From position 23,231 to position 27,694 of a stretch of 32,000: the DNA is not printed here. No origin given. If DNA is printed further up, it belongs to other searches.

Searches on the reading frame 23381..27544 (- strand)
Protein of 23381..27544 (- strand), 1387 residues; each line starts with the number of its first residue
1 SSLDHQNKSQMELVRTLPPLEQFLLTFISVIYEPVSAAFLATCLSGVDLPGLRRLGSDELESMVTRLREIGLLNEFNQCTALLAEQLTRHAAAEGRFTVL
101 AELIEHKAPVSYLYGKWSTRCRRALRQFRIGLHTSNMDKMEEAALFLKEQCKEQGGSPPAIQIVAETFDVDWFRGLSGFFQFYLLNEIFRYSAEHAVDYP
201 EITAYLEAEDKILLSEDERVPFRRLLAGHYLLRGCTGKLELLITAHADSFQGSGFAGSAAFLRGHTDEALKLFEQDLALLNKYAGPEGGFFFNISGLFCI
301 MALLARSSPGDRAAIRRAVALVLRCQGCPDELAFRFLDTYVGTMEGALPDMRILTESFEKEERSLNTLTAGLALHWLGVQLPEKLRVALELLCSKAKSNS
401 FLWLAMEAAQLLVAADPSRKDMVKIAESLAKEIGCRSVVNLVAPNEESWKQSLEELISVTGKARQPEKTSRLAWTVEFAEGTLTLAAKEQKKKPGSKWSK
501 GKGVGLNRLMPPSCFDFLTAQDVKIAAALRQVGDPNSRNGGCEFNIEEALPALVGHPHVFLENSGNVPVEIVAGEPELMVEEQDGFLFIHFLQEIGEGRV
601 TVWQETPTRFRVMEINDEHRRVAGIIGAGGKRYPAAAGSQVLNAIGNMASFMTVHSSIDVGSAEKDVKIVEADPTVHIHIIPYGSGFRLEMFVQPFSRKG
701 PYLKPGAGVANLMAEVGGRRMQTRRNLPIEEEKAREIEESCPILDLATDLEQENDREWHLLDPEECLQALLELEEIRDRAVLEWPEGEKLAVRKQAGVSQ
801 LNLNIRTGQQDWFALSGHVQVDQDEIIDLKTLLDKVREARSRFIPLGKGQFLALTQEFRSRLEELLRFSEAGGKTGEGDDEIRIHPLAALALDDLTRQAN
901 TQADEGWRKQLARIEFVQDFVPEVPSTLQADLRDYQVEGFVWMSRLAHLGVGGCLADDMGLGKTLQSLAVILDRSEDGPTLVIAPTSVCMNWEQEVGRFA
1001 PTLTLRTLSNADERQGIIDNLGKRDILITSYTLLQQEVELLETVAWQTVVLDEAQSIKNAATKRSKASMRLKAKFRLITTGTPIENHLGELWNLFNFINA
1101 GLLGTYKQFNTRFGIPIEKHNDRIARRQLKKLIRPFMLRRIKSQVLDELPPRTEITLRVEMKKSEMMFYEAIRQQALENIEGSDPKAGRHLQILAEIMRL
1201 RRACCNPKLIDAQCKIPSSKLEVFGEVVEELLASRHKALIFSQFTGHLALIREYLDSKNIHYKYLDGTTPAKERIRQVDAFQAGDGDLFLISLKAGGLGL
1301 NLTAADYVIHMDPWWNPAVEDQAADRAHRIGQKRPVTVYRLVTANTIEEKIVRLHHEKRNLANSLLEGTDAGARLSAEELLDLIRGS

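Call 18: search_protein_families(library=pfam, proteins=[window:23381-27544:-], max_evalue=0.001)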
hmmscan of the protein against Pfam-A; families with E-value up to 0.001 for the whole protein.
window:23381-27544:- (1387 aa): 2 families
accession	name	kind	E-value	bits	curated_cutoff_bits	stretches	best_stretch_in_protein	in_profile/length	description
PF00176.29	SNF2-rel_dom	-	4.2e-71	239.8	24.9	1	935-1209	1-290/290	SNF2-related domain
PF00271.37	Helicase_C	-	1.7e-25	89.8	23.5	1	1227-1331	5-110/110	Helicase conserved C-terminal domain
